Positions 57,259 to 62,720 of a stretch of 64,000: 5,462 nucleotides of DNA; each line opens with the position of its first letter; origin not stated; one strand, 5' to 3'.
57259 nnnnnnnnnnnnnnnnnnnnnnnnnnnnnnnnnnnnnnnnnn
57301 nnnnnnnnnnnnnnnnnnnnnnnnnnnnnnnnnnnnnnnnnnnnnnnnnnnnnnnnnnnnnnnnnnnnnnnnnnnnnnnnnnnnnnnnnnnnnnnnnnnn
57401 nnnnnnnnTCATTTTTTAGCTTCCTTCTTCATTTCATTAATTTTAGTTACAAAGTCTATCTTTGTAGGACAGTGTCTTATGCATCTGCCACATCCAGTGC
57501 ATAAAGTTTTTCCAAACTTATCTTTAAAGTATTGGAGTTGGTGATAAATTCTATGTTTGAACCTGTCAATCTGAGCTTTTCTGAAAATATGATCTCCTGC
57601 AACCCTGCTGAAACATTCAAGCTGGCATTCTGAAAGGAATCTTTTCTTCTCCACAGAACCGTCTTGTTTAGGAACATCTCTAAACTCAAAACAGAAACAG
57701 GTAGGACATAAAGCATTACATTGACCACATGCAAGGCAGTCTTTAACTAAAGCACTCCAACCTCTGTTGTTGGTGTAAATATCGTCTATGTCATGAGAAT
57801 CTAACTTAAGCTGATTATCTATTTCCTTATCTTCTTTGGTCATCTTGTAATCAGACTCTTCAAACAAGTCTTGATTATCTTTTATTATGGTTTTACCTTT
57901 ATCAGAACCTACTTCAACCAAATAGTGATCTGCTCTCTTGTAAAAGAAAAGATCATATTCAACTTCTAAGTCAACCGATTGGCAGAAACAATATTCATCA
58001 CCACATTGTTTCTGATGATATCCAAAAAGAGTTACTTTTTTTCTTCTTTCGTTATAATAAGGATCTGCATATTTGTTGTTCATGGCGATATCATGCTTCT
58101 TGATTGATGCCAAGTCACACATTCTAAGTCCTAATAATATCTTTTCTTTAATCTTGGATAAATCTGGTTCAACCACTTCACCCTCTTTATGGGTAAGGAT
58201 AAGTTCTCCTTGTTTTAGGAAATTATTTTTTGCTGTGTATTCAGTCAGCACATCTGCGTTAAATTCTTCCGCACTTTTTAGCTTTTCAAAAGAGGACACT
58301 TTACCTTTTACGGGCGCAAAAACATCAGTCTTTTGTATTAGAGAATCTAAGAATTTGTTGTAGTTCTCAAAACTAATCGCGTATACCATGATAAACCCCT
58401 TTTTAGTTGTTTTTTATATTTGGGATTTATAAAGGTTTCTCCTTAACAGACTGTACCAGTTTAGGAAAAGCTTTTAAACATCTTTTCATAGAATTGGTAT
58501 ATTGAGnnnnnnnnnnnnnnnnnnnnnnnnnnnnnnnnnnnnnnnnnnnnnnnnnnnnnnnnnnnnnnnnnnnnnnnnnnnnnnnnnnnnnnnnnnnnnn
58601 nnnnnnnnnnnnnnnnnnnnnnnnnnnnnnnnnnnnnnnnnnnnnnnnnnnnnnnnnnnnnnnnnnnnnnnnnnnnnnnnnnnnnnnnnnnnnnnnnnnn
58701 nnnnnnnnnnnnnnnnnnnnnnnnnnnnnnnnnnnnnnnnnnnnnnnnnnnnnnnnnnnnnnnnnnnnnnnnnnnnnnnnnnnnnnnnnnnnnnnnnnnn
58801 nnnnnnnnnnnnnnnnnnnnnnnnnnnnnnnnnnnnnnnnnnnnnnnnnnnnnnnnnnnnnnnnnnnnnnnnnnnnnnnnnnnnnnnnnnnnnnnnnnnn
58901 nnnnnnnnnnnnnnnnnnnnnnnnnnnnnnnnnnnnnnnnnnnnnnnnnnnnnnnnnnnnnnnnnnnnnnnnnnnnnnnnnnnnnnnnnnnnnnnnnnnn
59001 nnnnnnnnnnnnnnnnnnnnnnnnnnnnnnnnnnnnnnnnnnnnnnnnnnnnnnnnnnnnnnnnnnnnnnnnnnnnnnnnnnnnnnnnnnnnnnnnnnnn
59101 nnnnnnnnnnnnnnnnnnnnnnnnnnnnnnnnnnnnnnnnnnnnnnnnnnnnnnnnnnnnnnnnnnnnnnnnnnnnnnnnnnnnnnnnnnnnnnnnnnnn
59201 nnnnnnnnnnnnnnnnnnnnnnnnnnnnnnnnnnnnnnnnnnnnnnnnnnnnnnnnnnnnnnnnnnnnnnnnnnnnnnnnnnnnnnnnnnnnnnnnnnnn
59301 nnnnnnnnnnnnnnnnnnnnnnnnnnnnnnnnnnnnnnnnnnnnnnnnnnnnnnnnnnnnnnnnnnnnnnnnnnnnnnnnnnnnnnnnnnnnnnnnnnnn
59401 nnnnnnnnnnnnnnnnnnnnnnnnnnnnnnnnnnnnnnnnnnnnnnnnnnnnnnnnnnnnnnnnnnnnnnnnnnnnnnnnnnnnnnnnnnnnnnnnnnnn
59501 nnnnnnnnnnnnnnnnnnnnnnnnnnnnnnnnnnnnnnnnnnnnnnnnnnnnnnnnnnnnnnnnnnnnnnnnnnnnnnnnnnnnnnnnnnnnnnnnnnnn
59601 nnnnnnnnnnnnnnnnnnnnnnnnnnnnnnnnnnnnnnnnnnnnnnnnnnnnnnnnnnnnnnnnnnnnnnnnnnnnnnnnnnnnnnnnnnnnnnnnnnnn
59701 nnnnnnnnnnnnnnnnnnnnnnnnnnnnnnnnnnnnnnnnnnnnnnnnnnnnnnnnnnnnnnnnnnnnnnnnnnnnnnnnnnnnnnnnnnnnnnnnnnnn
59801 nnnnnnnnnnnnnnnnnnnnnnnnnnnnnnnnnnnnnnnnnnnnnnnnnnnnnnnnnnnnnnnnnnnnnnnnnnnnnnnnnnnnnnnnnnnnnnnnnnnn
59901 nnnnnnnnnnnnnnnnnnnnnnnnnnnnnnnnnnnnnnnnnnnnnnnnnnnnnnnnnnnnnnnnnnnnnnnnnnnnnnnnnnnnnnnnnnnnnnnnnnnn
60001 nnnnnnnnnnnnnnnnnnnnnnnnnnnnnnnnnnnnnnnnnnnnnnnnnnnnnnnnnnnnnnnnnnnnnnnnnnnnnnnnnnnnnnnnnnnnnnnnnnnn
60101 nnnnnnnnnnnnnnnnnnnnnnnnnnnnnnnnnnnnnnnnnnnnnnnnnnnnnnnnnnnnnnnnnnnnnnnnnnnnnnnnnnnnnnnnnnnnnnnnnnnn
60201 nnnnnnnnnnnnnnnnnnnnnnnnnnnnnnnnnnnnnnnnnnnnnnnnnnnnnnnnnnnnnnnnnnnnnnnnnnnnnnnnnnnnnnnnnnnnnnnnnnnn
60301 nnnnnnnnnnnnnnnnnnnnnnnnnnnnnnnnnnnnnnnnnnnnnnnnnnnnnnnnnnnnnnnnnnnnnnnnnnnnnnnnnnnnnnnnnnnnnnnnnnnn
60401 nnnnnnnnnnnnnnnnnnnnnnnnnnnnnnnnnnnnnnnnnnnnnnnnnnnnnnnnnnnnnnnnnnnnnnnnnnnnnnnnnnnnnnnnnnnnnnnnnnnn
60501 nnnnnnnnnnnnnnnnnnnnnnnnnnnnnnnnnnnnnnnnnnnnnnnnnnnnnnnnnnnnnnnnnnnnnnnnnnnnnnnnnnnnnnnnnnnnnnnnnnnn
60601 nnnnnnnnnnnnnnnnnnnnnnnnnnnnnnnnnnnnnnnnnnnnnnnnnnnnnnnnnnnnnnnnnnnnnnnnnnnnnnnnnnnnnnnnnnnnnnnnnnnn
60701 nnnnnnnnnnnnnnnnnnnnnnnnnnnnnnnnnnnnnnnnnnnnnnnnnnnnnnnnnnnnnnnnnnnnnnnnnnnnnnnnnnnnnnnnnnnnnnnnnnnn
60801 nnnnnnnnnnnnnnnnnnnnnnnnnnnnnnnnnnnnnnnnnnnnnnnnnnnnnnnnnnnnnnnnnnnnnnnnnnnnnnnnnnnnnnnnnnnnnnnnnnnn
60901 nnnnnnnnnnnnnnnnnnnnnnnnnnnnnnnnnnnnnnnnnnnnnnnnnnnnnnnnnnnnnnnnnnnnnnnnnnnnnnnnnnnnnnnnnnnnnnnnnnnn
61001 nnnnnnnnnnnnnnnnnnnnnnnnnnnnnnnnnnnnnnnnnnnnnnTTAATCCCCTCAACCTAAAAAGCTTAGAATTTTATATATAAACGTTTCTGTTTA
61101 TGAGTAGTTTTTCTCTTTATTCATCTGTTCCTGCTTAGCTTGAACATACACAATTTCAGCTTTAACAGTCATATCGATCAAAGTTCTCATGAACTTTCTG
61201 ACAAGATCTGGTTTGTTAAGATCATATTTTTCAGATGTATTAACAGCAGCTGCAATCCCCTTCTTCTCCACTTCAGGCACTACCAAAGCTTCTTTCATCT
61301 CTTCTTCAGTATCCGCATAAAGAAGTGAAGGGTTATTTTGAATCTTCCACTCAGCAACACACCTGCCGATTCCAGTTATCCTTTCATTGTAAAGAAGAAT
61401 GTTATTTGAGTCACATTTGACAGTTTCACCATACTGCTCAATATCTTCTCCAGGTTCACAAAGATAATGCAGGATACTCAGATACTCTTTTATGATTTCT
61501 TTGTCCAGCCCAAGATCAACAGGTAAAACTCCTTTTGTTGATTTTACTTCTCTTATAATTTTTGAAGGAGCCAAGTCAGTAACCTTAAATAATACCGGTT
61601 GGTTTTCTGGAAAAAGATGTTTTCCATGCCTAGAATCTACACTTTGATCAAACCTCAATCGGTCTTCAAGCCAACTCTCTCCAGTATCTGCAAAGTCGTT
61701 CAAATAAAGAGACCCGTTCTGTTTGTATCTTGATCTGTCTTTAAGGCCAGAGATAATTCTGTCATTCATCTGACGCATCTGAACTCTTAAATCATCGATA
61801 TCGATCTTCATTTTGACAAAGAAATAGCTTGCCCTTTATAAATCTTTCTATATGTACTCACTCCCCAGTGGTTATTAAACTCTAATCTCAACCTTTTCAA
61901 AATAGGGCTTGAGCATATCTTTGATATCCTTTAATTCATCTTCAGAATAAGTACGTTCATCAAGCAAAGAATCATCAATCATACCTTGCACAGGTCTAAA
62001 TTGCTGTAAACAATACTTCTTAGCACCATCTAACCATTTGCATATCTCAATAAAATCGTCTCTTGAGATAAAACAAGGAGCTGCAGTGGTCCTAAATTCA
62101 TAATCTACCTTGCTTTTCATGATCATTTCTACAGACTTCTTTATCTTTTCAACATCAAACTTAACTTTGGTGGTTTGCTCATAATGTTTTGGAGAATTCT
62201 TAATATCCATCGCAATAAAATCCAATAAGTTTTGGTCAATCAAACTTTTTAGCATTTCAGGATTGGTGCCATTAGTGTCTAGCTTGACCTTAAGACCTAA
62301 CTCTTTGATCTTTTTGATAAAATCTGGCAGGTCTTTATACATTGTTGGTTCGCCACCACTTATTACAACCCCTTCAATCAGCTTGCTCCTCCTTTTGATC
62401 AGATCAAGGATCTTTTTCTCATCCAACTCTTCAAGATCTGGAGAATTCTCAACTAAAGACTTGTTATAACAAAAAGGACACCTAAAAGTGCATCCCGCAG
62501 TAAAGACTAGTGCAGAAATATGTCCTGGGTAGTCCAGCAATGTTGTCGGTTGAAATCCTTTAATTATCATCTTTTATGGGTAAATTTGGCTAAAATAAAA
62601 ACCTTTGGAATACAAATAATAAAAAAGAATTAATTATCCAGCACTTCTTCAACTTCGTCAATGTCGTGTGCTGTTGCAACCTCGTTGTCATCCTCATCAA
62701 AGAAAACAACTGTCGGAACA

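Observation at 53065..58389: Complete group 3b [NiFe] sulfhydrogenase operon (beta-gamma-delta-alpha) with embedded hypA, an SDR gene, hypC and two small membrane ORFs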

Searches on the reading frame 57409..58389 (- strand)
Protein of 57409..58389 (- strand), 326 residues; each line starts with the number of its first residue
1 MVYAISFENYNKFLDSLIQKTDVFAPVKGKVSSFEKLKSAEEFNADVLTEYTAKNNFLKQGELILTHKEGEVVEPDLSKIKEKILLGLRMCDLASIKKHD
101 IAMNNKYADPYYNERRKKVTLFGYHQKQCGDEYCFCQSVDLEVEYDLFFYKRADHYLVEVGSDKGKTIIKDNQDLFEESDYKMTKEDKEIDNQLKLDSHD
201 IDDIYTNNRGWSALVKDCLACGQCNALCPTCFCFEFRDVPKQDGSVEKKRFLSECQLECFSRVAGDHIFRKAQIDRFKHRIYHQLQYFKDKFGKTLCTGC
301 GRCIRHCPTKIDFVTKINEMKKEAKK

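Call 3: search_protein_families(library=pfam, proteins=[window:57409-58389:-], max_evalue=0.01)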
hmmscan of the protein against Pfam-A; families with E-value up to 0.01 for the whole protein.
window:57409-58389:- (326 aa): 12 families
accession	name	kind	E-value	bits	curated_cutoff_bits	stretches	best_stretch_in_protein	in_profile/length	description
PF17179.9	Fer4_22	-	4.4e-28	98.4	27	1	218-311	2-95/95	4Fe-4S dicluster domain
PF13187.11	Fer4_9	-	5.5e-07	30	27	1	254-310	7-50/52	4Fe-4S dicluster domain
PF13237.11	Fer4_10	-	4.6e-06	26.9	25.5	1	293-313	5-22/53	4Fe-4S dicluster domain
PF13534.11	Fer4_17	-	6.1e-06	27.1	22.2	0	207-230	35-58/61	4Fe-4S dicluster domain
PF14697.11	Fer4_21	-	6.4e-06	26.6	35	0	294-309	38-53/59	4Fe-4S dicluster domain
PF00037.32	Fer4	-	8e-06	25.9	21.1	1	295-310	6-21/24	4Fe-4S binding domain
PF13183.11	Fer4_8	-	8.4e-06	26.7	27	1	215-311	2-68/68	4Fe-4S dicluster domain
PF13746.11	Fer4_18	-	1.8e-05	25.4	27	0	274-313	38-77/114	4Fe-4S dicluster domain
PF25160.1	LdpA_Fe-S-bd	-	2.8e-05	24.2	27.6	1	294-310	25-41/49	LdpA Fe-S cluster-binding domain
PF12797.12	Fer4_2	-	0.001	19.3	24.5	0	297-309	10-22/22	4Fe-4S binding domain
PF12837.12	Fer4_6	-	0.0029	17.9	25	1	295-309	7-21/24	4Fe-4S binding domain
PF12838.12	Fer4_7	-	0.0033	18.3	27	0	218-311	2-52/52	4Fe-4S dicluster domain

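Call 4: search_protein_families(library=ncbifam, proteins=[window:57409-58389:-], max_evalue=0.01)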
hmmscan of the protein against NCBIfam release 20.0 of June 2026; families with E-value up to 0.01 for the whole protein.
window:57409-58389:- (326 aa): 27 families (the best 25 are shown)
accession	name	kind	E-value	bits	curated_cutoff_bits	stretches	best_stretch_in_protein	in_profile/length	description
NF040829.1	sulfhyd_ShyB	equivalog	2.6e-53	181.2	690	1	5-323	6-332/334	NAD(P)-dependent hydrogenase/sulfhydrogenase 2 subunit beta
TIGR02910.1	sulfite_red_A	equivalog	1e-44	153.1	323.15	1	1-324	1-330/334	anaerobic sulfite reductase subunit AsrA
NF040833.1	sulfhyd_HydB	equivalog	1.1e-42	146.3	750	1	7-318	8-333/367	NADPH-dependent hydrogenase/sulfhydrogenase 1 subunit beta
TIGR02936.1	fdxN_nitrog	equivalog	3.4e-05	23.9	80.55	1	287-319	13-45/91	ferredoxin III, nif-specific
NF006076.0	PRK08222.1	equivalog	9.1e-05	22.3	270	1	203-230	60-87/181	hydrogenase 4 subunit H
NF004898.0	PRK06259.1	equivalog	0.00023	19.9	385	1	250-319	141-210/488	fumarate reductase (CoM/CoB) subunit TfrB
NF045480.1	FdxA_Actino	equivalog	0.00026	21.2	125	1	185-245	7-67/107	ferredoxin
TIGR02512.1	FeFe_hydrog_A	subfamily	0.00026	20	405.95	0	283-321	38-77/375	[FeFe] hydrogenase, group A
NF004914.0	PRK06273.1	equivalog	0.00083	19.2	163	0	289-317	45-73/167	ferredoxin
NF003475.0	PRK05113.1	equivalog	0.00093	19.1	203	0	295-320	143-168/190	electron transport complex subunit RsxB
NF005505.0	PRK07118.1-4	equivalog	0.00094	18.7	378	0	292-317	168-193/265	Fe-S cluster domain-containing protein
TIGR01944.1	rnfB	subfamily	0.0012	18.4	68.7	0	295-320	143-168/190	RnfABCDGE type electron transport complex subunit B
TIGR03048.1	PS_I_psaC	equivalog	0.0016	18.6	130.65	0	296-311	9-24/80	photosystem I iron-sulfur center protein PsaC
NF005506.0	PRK07118.1-5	equivalog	0.0016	17.9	388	0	294-322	244-272/279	Fe-S cluster domain-containing protein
TIGR01971.1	NuoI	subfamily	0.0017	17.9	113.05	0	280-322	30-70/121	NADH-quinone oxidoreductase, chain I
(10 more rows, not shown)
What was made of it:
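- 57409..58389 (-): hydB, beta subunit (326 aa, 16 Cys, 4Fe-4S dicluster domain, AsrA-like). NCBIfam best match sulfhyd_ShyB 181 bits, then AsrA 153 (calls 3, 4).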

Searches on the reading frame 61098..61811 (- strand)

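Call 49: search_protein_families(library=pfam, proteins=[window:61098-61811:-], max_evalue=0.0001)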
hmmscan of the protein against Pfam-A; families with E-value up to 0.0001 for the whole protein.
window:61098-61811:- (237 aa): 0 families

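Call 81: search_protein_families(library=ncbifam, proteins=[window:61098-61811:-], max_evalue=0.01)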
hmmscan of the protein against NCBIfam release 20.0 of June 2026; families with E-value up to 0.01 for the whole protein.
window:61098-61811:- (237 aa): 1 family
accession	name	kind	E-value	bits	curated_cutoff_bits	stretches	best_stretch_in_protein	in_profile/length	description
TIGR01802.1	CM_pl-yst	equivalog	2.8e-12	46.8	170.9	1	4-197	2-204/247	chorismate mutase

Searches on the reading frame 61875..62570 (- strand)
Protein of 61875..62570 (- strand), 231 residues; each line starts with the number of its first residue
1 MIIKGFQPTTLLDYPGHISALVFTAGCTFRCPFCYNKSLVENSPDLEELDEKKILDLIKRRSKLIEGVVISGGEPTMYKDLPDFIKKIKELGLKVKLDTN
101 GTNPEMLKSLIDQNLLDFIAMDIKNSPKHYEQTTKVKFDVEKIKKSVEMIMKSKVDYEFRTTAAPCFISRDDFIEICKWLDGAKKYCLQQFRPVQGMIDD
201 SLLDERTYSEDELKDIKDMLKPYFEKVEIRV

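Call 49: search_protein_families(library=pfam, proteins=[window:61875-62570:-], max_evalue=0.0001)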
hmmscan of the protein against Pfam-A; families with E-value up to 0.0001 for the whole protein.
window:61875-62570:- (231 aa): 2 families
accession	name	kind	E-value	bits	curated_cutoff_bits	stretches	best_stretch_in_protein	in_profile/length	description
PF04055.27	Radical_SAM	-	2.3e-24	86.9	29.5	1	22-179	2-165/166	Radical SAM superfamily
PF13353.11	Fer4_12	-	3.5e-11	44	22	1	20-138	8-128/137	4Fe-4S single cluster domain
